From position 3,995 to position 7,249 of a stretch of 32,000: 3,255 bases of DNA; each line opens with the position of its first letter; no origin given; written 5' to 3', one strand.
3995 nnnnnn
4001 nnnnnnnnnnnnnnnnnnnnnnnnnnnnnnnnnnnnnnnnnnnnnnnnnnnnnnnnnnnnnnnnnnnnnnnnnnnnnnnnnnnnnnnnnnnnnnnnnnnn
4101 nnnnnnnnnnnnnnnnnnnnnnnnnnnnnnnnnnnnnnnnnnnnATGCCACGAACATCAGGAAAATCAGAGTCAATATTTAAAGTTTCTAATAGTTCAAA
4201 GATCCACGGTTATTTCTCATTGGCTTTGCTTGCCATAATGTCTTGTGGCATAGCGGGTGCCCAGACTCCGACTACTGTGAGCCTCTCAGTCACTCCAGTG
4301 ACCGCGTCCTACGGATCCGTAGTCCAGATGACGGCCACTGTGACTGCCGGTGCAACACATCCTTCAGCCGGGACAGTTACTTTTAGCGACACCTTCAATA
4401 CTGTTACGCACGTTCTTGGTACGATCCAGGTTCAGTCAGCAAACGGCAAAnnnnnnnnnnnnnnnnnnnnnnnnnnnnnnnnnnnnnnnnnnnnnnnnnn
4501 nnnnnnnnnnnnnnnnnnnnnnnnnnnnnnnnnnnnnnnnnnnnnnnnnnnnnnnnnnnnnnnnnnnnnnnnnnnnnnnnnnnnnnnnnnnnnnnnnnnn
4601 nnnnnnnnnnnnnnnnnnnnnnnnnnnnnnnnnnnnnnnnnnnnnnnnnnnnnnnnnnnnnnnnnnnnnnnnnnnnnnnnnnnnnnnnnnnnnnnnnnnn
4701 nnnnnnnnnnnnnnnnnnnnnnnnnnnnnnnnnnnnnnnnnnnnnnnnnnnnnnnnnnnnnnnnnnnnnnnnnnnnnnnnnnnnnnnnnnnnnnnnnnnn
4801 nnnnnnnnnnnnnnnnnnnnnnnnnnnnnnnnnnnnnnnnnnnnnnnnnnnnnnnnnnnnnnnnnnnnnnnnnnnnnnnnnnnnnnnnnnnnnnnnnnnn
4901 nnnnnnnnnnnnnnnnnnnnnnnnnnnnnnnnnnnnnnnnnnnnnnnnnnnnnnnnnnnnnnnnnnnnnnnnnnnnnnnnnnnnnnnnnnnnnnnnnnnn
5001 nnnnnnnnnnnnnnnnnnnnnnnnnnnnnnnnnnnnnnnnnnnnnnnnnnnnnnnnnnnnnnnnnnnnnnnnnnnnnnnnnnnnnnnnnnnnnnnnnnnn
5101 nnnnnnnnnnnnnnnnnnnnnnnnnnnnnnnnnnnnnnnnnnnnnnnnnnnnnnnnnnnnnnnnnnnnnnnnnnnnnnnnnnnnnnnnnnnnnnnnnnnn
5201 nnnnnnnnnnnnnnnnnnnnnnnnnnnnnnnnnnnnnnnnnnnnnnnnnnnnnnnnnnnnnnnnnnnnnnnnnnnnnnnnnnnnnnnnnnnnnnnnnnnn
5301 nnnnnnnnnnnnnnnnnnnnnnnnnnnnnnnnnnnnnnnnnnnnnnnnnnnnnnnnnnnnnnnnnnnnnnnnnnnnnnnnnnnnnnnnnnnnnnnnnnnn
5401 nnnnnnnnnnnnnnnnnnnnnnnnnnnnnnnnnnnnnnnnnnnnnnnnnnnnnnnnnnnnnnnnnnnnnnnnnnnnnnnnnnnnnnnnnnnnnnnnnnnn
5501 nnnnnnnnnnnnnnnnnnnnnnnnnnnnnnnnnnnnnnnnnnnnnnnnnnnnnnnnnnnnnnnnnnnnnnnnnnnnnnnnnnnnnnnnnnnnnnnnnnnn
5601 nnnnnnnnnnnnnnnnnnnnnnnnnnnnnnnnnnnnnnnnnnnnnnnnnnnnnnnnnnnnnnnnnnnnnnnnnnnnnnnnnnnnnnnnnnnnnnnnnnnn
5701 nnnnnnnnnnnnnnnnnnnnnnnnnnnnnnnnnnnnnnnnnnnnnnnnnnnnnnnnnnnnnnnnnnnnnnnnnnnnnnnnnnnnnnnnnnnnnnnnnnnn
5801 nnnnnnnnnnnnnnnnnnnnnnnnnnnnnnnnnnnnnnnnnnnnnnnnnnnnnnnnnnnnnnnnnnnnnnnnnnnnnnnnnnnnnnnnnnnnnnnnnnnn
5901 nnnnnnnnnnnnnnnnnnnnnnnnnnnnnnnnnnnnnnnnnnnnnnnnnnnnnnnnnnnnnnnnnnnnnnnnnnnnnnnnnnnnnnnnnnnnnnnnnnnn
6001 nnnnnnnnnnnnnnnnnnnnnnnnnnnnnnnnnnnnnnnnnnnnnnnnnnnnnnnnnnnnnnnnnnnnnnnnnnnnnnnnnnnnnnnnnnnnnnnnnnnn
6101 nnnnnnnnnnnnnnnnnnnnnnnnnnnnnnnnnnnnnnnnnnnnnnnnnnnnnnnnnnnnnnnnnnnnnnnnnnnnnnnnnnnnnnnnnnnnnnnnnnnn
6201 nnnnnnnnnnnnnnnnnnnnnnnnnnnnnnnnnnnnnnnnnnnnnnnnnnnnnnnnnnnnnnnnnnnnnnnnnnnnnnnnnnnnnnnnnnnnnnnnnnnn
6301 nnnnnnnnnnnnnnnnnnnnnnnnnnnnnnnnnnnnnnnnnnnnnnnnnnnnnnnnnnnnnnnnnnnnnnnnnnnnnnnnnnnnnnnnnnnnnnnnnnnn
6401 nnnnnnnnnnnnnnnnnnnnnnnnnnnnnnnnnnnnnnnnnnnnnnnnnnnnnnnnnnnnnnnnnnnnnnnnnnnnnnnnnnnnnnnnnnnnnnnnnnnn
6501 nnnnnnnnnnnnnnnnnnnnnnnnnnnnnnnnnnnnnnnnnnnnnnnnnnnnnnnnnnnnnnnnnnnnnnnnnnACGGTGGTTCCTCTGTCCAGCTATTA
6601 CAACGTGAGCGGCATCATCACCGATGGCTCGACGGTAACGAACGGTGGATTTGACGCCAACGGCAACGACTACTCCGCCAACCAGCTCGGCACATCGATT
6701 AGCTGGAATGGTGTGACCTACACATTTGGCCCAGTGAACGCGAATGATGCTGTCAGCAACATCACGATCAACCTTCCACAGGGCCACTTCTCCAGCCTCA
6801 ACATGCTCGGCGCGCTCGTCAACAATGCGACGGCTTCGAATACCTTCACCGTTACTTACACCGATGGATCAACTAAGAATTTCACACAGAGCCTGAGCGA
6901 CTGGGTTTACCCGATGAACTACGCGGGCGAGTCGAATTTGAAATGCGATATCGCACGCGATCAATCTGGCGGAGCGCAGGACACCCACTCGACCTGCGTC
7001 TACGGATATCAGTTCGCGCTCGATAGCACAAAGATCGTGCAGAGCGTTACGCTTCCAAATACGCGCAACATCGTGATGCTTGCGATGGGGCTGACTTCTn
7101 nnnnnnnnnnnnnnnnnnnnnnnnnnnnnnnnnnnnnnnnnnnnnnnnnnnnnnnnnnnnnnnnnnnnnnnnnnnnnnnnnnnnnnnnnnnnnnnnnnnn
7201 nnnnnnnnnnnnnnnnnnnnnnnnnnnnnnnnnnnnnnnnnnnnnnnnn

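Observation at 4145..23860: Giant protein with inverted polarity relative to known giant adhesins and no visible export partner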

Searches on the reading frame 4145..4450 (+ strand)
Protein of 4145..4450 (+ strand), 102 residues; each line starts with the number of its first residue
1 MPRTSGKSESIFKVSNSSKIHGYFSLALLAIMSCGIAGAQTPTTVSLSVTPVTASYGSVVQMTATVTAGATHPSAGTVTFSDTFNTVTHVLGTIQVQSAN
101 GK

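Call 11: search_protein_families(library=pfam, proteins=[window:4145-4450:+], max_evalue=10)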
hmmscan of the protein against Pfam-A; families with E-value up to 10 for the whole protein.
window:4145-4450:+ (102 aa): 1 family
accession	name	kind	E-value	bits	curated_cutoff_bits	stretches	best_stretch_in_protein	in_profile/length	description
PF16640.11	Big_3_5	-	6.4e-05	23.9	35.5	1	47-101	1-49/88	Bacterial Ig-like domain (group 3)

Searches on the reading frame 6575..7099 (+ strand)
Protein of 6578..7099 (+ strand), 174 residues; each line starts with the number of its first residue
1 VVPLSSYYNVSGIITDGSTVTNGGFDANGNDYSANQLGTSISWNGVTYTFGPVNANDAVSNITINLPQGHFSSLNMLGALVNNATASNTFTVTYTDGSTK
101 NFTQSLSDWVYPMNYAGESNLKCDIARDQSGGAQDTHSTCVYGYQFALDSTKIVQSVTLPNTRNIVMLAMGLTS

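Call 59: search_solved_structures(query=window:6578-7099:+, max_evalue=10, show_alignments=2)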
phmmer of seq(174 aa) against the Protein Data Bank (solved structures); distinct sequences matched with E-value up to 10: 3.
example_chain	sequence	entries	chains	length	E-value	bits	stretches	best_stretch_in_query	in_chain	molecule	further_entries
9os5_G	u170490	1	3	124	0.18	15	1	19-113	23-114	MPV498 Fab heavy chain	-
4i83_A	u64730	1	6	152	0.97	12.6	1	49-93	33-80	3-hydroxyacyl-[acyl-carrier-protein] dehydratase FabZ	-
1n0z_A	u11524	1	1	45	1.6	11.9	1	98-133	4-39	ZNF265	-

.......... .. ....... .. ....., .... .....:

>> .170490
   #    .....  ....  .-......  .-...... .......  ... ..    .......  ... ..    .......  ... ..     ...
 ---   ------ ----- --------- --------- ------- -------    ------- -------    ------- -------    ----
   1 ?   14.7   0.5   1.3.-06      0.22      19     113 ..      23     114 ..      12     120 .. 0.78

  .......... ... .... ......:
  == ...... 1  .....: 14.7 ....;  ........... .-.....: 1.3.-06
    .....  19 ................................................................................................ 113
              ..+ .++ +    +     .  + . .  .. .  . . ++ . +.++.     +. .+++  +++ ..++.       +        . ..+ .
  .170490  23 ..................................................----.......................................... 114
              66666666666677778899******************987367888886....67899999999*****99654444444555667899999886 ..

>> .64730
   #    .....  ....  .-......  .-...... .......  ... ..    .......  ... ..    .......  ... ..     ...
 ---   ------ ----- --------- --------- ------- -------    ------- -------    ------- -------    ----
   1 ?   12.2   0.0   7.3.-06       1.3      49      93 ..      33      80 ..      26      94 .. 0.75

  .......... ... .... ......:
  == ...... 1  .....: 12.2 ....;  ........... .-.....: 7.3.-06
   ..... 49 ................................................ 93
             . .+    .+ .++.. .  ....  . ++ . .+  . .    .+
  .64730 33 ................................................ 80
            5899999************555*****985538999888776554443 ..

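Call 60: search_protein_families(library=pfam, proteins=[window:6578-7099:+], max_evalue=10)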
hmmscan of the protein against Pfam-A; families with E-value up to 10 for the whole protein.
seq(174 aa): 1 family
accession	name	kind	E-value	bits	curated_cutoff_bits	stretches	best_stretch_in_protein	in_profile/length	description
PF20559.3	DUF6770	-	0.12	11.2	27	1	63-118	410-464/520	Family of unknown function (DUF6770)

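Call 64: find_homologous_proteins(query=window:6575-7090:+, max_evalue=0.00001)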
Query window:6575-7090:+ (172 aa): 76 proteins with E <= 0.00001 among 157 candidates.
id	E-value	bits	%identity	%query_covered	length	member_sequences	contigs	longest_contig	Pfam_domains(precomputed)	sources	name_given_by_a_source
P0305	8.6e-54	200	41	98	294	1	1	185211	-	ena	-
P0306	8.3e-49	184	48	99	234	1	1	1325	-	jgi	jgi:hypothetical protein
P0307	1.9e-45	173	56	87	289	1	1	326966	-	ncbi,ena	-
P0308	1.9e-44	170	52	98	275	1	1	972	-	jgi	jgi:alpha-mannosidase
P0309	4.8e-43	165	39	97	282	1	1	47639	-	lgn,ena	-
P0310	6.7e-42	161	47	98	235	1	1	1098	-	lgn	-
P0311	1.1e-41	161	52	98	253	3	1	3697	-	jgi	jgi:hypothetical protein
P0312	7.2e-41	158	51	98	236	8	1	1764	-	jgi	jgi:hypothetical protein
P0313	1.2e-40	157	52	98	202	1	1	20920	-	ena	-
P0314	1.7e-40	157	49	94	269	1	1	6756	-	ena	-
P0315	1.7e-40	157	50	97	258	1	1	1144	PF13287.13,PF13290.14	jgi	jgi:hypothetical protein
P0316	4.3e-40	155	45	99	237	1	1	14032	-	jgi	jgi:hypothetical protein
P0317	2.0e-39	153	50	99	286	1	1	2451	-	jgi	jgi:alpha-mannosidase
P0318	2.7e-39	153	51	97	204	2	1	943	-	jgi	jgi:hypothetical protein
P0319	1.1e-38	151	49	94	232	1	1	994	-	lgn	-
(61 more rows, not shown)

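Call 74: predict_structure(alignment_id=A7)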
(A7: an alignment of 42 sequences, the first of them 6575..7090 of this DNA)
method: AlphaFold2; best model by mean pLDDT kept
length: 172 residues; sequences in the alignment: 42
mean_pLDDT: 96.4   pTM: 0.90
mean pLDDT of the five models: 96.4, 96.2, 95.9, 95.5, 95.4
residues with pLDDT >= 90: 165; 70-90: 7; 50-70: 0; < 50: 0
segments of 3 or more residues with pLDDT < 50: none
pLDDT, mean of each block of 10 residues (from residue 1): 96 95 89 97 97 96 98 98 95 99 98 96 96 92 98 99 98 98
secondary structure, 60 per line:
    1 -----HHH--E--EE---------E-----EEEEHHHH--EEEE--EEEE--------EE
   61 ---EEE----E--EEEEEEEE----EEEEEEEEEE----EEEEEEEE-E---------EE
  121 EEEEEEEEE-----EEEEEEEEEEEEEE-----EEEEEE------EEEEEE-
elements in order: E31-34 H35-38 E41-44 E47-50 E64-66 E74-81 E86-95 E100-107 E119-129 E135-148 E154-159 E166-171

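Call 77: fold_search(model_id=the predicted structure, library=pdb)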
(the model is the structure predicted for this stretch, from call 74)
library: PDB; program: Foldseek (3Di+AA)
matches with E <= 10: 1275; with E <= 0.001: 4
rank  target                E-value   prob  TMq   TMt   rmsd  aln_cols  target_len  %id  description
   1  7wuw_A                2.8e-09  1.00  0.83  0.73   2.6       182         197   18  Crystal structure of AziU3/U2 from Streptomyces sahachiroi (released 2022-09-07)
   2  8gs1_C                5.1e-09  1.00  0.85  0.74   2.5       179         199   18  Crystal structure of AziU2-U3 complex from Streptomyces sahachiroi NRRL2485 (released 2023-09-06)
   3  8gs1_A                7.8e-09  1.00  0.83  0.72   2.6       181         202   18  Crystal structure of AziU2-U3 complex from Streptomyces sahachiroi NRRL2485 (released 2023-09-06)
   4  7wuw_B                1.6e-08  1.00  0.83  0.73   2.6       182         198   18  Crystal structure of AziU3/U2 from Streptomyces sahachiroi (released 2022-09-07)
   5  2zex_A                4.9e-03  0.33  0.20  0.22  17.9       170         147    8  Family 16 carbohydrate binding module (released 2008-03-04)
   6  3wno_A                6.0e-03  0.75  0.27  0.09  12.0       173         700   17  D308A mutant of Bacillus circulans T-3040 cycloisomaltooligosaccharide glucanotransferase complexed with cycloisomalto (released 2014-02-05)
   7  7ula_A                6.7e-03  0.99  0.29  0.14   7.0       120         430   10  Structure of the Pseudomonas putida AlgKX modification and secretion complex (released 2022-12-14)
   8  5x7g                  7.1e-03  0.14  0.14  0.05  16.8       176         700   10  Crystal Structure of Paenibacillus sp. 598K cycloisomaltooligosaccharide glucanotransferase (released 2017-04-26)
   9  3oea_A                7.9e-03  0.25  0.20  0.22  17.8       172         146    9  Crystal structure of the Q121E mutants of C.polysaccharolyticus CBM16-1 bound to cellopentaose (released 2010-08-25)
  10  7zvo                  8.8e-03  0.92  0.28  0.36  14.8       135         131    8  Structure of CBM BT0996-C from Bacteroides thetaiotaomicron (released 2023-02-08)
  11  8hhe_A                8.8e-03  0.41  0.24  0.08  18.6       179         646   10  Crystal structure of Cry5B from Bacillus thuringiensis at 4.5 A resolution (released 2022-12-07)
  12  2zex_B                9.7e-03  0.23  0.19  0.22  17.8       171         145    8  Family 16 carbohydrate binding module (released 2008-03-04)
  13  2zew_B                1.1e-02  0.21  0.19  0.21  17.8       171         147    9  Family 16 Cabohydrate Binding Domain Module 1 (released 2008-03-04)
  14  1k42_MODEL_1_A        1.3e-02  0.44  0.24  0.25  13.9       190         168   12  The Solution Structure of the CBM4-2 Carbohydrate Binding Module from a Thermostable Rhodothermus marinus Xyla (released 2002-05-29)
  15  2w46_A                1.6e-02  0.57  0.26  0.30   9.7       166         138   13  CBM35 from Cellvibrio japonicus Abf62 (released 2009-01-27)
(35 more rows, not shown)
